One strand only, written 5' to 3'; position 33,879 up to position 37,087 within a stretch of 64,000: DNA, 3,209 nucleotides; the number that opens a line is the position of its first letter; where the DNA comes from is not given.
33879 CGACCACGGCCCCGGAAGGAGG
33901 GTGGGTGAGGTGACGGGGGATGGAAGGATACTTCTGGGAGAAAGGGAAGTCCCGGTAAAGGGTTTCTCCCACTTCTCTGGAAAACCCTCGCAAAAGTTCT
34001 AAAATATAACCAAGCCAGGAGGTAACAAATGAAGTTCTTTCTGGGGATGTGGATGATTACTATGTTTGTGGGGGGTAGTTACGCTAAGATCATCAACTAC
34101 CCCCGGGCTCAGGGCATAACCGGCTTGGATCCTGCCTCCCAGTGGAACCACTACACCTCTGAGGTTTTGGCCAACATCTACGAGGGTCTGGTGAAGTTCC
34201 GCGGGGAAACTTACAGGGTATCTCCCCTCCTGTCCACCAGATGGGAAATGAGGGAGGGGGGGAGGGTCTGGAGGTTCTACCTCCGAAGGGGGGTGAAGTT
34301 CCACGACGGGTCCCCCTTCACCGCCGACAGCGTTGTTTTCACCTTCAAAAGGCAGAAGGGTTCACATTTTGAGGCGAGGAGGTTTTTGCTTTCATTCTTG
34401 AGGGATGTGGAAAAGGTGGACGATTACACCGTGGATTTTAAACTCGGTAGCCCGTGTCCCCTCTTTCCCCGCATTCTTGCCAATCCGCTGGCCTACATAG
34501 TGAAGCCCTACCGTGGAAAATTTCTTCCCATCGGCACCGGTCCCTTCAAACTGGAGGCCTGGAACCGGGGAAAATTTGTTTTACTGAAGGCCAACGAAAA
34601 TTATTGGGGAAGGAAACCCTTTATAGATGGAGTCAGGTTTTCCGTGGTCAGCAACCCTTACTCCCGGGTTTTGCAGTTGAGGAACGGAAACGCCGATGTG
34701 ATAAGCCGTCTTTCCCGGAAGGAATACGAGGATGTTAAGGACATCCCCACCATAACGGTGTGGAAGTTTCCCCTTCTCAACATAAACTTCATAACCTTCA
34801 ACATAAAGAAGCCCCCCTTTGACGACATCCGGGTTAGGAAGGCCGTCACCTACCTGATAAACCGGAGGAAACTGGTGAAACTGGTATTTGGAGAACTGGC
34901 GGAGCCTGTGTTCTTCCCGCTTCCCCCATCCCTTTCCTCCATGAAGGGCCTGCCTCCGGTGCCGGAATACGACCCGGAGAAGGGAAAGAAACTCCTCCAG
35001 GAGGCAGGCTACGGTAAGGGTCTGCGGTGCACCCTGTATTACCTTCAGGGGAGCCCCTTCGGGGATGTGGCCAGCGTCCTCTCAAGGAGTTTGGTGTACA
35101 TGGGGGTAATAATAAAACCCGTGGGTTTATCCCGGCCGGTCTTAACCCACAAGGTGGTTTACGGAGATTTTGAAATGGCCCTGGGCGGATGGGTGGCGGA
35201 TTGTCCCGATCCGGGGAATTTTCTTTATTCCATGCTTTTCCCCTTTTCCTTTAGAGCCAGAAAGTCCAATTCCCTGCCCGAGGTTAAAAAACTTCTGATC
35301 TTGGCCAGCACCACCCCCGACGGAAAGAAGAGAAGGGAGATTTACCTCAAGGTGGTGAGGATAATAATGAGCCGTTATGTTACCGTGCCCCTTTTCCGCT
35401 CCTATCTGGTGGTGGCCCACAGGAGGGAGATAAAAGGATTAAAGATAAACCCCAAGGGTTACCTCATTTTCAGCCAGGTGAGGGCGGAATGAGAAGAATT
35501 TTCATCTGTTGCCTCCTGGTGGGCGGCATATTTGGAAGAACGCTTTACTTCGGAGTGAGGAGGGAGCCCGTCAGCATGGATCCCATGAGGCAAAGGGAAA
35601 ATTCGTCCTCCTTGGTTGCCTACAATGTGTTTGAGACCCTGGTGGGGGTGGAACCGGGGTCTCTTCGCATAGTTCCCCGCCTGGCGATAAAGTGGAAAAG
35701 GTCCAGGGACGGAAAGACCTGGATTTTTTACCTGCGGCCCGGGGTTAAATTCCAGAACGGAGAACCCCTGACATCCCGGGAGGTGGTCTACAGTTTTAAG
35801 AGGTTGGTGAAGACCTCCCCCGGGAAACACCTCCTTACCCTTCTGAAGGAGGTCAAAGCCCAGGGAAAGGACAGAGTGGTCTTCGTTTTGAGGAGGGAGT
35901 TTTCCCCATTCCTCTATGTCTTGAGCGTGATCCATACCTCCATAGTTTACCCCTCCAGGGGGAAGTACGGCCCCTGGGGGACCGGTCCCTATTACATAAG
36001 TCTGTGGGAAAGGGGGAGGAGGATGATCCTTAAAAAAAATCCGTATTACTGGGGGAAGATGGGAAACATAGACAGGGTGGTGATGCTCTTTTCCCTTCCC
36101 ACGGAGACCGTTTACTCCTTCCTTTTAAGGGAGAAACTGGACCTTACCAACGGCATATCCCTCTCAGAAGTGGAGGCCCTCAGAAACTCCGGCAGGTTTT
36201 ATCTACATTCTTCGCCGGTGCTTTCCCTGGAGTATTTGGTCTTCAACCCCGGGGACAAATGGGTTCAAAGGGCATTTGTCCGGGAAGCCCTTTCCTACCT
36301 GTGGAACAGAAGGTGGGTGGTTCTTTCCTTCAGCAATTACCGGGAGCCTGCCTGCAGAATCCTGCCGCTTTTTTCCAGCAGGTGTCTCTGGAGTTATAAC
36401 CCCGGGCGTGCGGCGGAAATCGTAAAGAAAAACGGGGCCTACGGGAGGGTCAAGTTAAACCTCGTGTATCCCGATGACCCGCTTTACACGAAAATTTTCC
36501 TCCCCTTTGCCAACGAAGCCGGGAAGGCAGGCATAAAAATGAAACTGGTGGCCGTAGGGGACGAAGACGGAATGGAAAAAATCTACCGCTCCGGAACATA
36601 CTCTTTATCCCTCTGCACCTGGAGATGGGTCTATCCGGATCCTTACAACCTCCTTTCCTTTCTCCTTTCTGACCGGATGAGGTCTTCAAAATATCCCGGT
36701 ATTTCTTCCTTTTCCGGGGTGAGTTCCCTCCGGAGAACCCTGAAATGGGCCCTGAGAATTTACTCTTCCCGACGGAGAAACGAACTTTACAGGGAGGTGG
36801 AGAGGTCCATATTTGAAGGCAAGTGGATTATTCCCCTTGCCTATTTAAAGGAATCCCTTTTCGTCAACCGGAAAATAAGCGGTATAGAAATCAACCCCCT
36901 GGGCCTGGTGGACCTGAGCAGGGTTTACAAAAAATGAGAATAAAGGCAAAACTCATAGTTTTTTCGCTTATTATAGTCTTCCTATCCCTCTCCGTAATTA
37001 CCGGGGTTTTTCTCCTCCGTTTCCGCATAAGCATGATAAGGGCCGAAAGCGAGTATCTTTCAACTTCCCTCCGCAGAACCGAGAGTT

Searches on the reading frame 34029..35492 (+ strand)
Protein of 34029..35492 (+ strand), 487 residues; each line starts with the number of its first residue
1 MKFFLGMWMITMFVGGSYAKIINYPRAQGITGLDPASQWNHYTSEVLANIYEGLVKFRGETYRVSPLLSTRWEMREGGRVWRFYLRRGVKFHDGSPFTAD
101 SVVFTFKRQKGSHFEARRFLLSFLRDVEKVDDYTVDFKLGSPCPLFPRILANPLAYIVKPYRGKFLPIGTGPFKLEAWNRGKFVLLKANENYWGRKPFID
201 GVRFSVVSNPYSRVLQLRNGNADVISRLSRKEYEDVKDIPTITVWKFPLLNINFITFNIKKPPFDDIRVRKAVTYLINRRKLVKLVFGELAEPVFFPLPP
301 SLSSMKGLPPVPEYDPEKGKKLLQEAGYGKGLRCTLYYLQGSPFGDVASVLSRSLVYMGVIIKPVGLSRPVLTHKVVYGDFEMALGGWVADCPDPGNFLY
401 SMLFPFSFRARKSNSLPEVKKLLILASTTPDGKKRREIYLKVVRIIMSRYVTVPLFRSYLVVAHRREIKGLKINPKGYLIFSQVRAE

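Call 9: search_protein_families(library=ncbifam, proteins=[window:34029-35492:+])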
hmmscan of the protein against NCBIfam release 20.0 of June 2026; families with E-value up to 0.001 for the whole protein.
window:34029-35492:+ (487 aa): 11 families
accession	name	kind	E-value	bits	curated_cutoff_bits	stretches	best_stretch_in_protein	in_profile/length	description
NF043070.1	DppA_dipep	equivalog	5.9e-47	160.4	1005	1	18-485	27-533/535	dipeptide ABC transporter periplasmic-binding protein DppA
NF045468.1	Opp5A_nikA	equivalog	1.5e-46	158.9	600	1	33-330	31-320/488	nickel ABC transporter substrate-binding protein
NF011942.0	PRK15413.1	equivalog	8.4e-46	156.7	594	1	28-482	36-507/512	glutathione ABC transporter substrate-binding protein GsiB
NF011689.0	PRK15109.1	equivalog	4.5e-45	154.3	560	1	47-484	62-536/547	ABC transporter substrate-binding protein SapA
TIGR02294.1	nickel_nikA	equivalog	7.2e-42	143.5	393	1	46-474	31-489/501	nickel ABC transporter substrate-binding protein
NF045467.1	Opp4A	equivalog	9.4e-35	119.9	650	2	167-328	207-380/556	oligopeptide ABC transporter substrate-binding protein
NF011684.0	PRK15104.1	equivalog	1.1e-28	100.2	947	2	127-456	162-509/543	oligopeptide ABC transporter substrate-binding protein OppA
NF047575.1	opine_bind_CntA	exception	2.4e-26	92.4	800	1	48-471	63-518/535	staphylopine-dependent metal ABC transporter substrate-binding lipoprotein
TIGR04028.1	SBP_KPN_01854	hypoth_equivalog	1.2e-22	80.2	468.5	1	37-331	17-334/509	TIGR04028 family ABC transporter substrate-binding protein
NF007287.0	PRK09755.1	equivalog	3.6e-21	75.6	1098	2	27-109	40-121/535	ABC transporter substrate-binding protein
NF010149.0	PRK13626.1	equivalog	4.4e-18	65.2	476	1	30-209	130-306/552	HTH-type transcriptional regulator SgrR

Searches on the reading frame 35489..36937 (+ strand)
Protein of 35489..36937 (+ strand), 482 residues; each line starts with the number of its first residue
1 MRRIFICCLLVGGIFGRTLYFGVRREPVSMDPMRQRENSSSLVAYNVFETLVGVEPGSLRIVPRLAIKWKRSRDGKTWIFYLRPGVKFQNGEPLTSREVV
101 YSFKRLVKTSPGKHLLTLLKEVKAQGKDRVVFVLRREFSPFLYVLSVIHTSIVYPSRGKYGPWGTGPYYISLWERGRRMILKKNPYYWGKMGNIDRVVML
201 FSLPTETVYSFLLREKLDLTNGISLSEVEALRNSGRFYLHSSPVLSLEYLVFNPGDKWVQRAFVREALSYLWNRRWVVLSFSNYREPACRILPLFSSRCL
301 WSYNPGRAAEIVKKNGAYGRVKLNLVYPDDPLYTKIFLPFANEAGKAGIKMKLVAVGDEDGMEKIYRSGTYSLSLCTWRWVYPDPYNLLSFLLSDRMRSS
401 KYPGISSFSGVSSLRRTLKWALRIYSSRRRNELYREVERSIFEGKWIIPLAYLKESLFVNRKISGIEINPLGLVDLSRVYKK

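Call 9: search_protein_families(library=ncbifam, proteins=[window:35489-36937:+])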
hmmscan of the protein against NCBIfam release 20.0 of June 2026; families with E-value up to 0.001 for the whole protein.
window:35489-36937:+ (482 aa): 12 families
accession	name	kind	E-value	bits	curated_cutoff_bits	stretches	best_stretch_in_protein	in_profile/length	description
TIGR02294.1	nickel_nikA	equivalog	1.1e-31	109.9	393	2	38-278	25-282/501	nickel ABC transporter substrate-binding protein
NF045468.1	Opp5A_nikA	equivalog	4e-31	108.1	600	1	29-281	30-277/488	nickel ABC transporter substrate-binding protein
NF011689.0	PRK15109.1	equivalog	9.9e-22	77.3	560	2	161-481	211-538/547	ABC transporter substrate-binding protein SapA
NF011942.0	PRK15413.1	equivalog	5.8e-21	74.7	594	1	28-468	39-498/512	glutathione ABC transporter substrate-binding protein GsiB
NF043070.1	DppA_dipep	equivalog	1.7e-20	73.1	1005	1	44-394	57-449/535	dipeptide ABC transporter periplasmic-binding protein DppA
NF047575.1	opine_bind_CntA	exception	1.6e-19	69.9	800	1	47-286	65-323/535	staphylopine-dependent metal ABC transporter substrate-binding lipoprotein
NF011684.0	PRK15104.1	equivalog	2.2e-17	63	947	1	25-109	47-129/543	oligopeptide ABC transporter substrate-binding protein OppA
NF045467.1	Opp4A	equivalog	5.7e-14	51.3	650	1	38-106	57-123/556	oligopeptide ABC transporter substrate-binding protein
NF007287.0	PRK09755.1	equivalog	1.3e-13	50.6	1098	1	24-109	40-124/535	ABC transporter substrate-binding protein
NF010149.0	PRK13626.1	equivalog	9.8e-09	34.4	476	1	37-199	140-301/552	HTH-type transcriptional regulator SgrR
TIGR04028.1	SBP_KPN_01854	hypoth_equivalog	3.5e-05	22.6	468.5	1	45-112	28-96/509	TIGR04028 family ABC transporter substrate-binding protein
NF043077.1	MMSYN1_0169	equivalog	0.00014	20.5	650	0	154-191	309-346/896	oligopeptide ABC transporter substrate-binding protein OppA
